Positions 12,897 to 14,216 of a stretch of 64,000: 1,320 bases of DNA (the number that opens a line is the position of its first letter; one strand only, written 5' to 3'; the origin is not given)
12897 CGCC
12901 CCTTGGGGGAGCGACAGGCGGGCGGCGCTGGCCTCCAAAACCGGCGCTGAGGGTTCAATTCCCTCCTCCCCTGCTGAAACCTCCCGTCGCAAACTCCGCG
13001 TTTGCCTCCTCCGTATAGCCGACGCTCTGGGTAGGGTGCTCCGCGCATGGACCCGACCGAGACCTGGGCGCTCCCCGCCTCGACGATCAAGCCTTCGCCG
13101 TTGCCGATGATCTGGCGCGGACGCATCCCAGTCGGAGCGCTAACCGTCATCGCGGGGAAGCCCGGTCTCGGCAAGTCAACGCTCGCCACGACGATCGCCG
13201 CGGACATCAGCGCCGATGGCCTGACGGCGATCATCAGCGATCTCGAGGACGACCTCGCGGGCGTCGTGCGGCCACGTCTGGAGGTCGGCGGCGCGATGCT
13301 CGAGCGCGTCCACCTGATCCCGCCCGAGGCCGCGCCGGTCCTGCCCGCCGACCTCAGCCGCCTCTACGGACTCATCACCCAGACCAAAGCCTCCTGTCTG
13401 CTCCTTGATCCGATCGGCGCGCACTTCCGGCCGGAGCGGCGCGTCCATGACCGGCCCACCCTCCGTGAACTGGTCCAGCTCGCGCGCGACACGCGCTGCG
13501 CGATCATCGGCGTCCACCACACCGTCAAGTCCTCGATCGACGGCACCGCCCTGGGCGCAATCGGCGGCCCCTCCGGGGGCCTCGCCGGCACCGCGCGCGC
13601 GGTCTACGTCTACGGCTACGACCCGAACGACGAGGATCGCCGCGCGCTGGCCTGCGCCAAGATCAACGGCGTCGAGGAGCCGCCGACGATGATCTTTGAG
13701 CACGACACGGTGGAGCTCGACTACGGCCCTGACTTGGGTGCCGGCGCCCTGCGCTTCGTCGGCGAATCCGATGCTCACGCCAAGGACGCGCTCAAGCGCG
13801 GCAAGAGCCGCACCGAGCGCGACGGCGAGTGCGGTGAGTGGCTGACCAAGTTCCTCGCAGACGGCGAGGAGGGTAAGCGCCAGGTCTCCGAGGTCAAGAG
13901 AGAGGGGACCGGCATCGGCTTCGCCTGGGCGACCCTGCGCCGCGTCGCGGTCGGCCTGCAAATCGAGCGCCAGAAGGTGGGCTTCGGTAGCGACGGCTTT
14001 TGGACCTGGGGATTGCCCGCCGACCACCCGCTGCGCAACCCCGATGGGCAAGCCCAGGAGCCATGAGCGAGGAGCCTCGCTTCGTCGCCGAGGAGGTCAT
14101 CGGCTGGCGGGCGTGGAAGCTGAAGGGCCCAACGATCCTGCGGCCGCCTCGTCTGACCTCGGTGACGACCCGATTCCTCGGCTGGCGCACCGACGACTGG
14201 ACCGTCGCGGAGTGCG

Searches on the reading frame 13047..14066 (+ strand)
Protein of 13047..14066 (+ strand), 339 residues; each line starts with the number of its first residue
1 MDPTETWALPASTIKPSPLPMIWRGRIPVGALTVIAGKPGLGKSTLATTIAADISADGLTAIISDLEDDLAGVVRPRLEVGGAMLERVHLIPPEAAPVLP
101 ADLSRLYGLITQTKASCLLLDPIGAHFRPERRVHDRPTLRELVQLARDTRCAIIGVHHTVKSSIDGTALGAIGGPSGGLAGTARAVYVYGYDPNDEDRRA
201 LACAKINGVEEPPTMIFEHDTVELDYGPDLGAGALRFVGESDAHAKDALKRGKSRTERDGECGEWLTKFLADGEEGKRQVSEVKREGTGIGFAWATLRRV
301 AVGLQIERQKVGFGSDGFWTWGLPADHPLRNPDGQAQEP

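Call 19: search_protein_families(library=pfam, proteins=[window:13047-14066:+], max_evalue=0.01)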
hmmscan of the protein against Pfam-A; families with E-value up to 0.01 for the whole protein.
window:13047-14066:+ (339 aa): 8 families
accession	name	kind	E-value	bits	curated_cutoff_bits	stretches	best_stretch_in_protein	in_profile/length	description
PF13481.12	AAA_25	-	2.7e-13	50.4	27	1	15-162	18-193/195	AAA domain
PF06745.19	ATPase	-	4e-05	23.6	26.6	0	21-49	10-38/231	KaiC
PF05872.18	HerA_C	-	0.00095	18.4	22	1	34-98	25-93/502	Helicase HerA-like C-terminal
PF10609.15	ParA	-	0.0011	18.8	27.1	1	32-78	6-50/246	NUBPL iron-transfer P-loop NTPase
PF20720.3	nSTAND3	-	0.002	18.3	27.2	1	34-64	21-52/155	Novel STAND NTPase 3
PF00004.35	AAA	-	0.0061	17.5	21.2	0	35-80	3-38/131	ATPase family associated with various cellular activities (AAA)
PF03796.21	DnaB_C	-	0.0064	16.3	27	0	30-64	19-54/255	DnaB-like helicase C terminal domain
PF00005.33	ABC_tran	-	0.0086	17.1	25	0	27-56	8-37/137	ABC transporter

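Call 39: search_protein_families(library=padloc, proteins=[window:13047-14066:+], max_evalue=0.1)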
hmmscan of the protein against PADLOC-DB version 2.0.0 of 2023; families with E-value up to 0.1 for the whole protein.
window:13047-14066:+ (339 aa): 4 families
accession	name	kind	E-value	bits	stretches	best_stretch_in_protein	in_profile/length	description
PDLC04140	mad8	-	1e-06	26.5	1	28-91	25-83/314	mads_8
PDLC05079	PDC-S73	-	0.015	12.1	1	33-59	194-220/752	-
PDLC00915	TRIP13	-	0.02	12.3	1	25-55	58-88/302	TRIP13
PDLC02196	IetA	-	0.096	10.1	0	34-57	126-149/374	-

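Call 47: search_dna_similar(query=window:13047-14063:+, collection=phages, mode=protein, max_evalue=1e-10, max_rows=30, rows=spread)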
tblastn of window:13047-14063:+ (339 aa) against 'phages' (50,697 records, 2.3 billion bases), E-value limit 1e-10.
Records with a match: 4; places in all: 4; records where one place covers at least 80% of the query: 1.
Best place of each record, by identity: <60% 4.
By first word of the organism name: Bacteriophage 4.
By host as written in the record: - 4.
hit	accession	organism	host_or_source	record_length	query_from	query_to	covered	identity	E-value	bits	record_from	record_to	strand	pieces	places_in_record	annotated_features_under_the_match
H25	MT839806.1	Bacteriophage sp.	human fecal samples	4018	27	324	88%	25.7%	2e-14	80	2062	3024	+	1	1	record has no annotation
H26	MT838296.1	Bacteriophage sp.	human fecal samples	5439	12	217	61%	31.3%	2e-15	83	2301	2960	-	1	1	record has no annotation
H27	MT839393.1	Bacteriophage sp.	human fecal samples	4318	2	162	47%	33.5%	1e-14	81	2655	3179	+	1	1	record has no annotation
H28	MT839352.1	Bacteriophage sp.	human fecal samples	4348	12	163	45%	34.1%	5e-15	82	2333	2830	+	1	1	record has no annotation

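Call 97: search_solved_structures(query=window:13047-14063:+, max_evalue=1)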
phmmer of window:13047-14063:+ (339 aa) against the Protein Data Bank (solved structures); distinct sequences matched with E-value up to 1: 27.
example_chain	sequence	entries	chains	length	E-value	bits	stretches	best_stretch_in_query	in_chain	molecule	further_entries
3cmu_A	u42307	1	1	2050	5.5e-05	25.9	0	22-76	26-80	Protein recA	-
3cmt_A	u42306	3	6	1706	0.00018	24.2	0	22-76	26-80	Protein recA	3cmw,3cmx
3cmv_A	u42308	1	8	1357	0.0007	22.3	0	22-76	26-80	Protein recA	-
5lkm_A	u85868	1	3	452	0.0018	20.9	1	24-162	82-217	DNA repair protein RadA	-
8rxc_D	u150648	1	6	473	0.002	20.8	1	24-162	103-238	DNA repair protein RadA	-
7x7p_M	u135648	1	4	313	0.015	18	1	24-99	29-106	Holliday junction ATP-dependent DNA helicase RuvB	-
7x7q_M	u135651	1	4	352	0.018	17.7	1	24-99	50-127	Holliday junction ATP-dependent DNA helicase RuvB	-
7x5b_A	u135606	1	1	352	0.018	17.7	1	24-99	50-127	Holliday junction ATP-dependent DNA helicase RuvB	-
6blb_A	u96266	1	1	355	0.018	17.6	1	24-99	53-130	Holliday junction ATP-dependent DNA helicase RuvB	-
3c8u_A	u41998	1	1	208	0.021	17.5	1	27-65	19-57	Fructokinase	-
1ixz_A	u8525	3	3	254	0.32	13.5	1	25-77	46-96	ATP-dependent metalloprotease FtsH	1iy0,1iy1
1iy2_A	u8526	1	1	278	0.34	13.4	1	25-77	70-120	ATP-dependent metalloprotease FtsH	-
3pfi_A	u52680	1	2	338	0.38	13.3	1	35-99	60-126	Holliday junction ATP-dependent DNA helicase ruvB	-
9dx4_A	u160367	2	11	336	0.43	13.1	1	34-99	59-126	Holliday junction branch migration complex subunit RuvB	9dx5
7bzx_B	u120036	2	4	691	0.45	13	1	121-195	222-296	1-deoxy-D-xylulose-5-phosphate synthase, chloroplastic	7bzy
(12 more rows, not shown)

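Call 99: search_protein_families(library=ncbifam, proteins=[window:13047-14063:+], max_evalue=1)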
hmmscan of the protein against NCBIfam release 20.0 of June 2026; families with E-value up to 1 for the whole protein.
window:13047-14063:+ (339 aa): 28 families (the best 25 are shown)
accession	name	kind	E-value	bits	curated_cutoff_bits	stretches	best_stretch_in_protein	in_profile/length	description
NF006746.0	PRK09270.1-5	subfamily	0.0015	17.5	250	1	32-63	23-54/210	nucleoside/nucleotide kinase family protein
TIGR00416.1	sms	equivalog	0.0028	16.5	403.05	1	23-68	87-132/454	DNA repair protein RadA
TIGR02237.1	recomb_radB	equivalog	0.0036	17.2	172.4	1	23-175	5-164/210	DNA repair and recombination protein RadB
TIGR03881.1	KaiC_arch_4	hypoth_equivalog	0.0071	16.1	247.8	1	22-75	13-66/231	KaiC domain-containing protein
NF041136.1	MrpORP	equivalog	0.0074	15.6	450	1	32-72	8-46/365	iron-sulfur cluster carrier protein MrpORP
TIGR00665.1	DnaB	equivalog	0.013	14.3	385.25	1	31-58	196-224/435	replicative DNA helicase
TIGR03600.1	phage_DnaB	exception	0.014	14.5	498.65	1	30-67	194-232/421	phage replicative helicase, DnaB family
NF006743.0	PRK09270.1-2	equivalog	0.017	14.2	227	1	34-57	32-54/217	nucleoside/nucleotide kinase family protein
NF040873.1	AztA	equivalog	0.018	14.6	220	1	26-51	14-39/191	zinc ABC transporter ATP-binding protein AztA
NF006606.0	PRK09165.1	equivalog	0.02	13.5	540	1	32-56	219-243/497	replicative DNA helicase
NF041546.1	ParA_partition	equivalog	0.021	14.4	180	1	32-66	2-36/203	ParA family partition ATPase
NF005852.0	PRK07773.1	equivalog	0.024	12.9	780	1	30-63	217-251/886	replicative DNA helicase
TIGR02324.1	CP_lyasePhnL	equivalog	0.026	14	256.3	0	29-58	33-62/224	phosphonate C-P lyase system protein PhnL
NF004629.0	PRK05973.1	equivalog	0.048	12.7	156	1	24-68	58-102/237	DNA helicase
NF010335.0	PRK13764.1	equivalog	0.052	12.1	340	1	34-53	267-286/613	ATPase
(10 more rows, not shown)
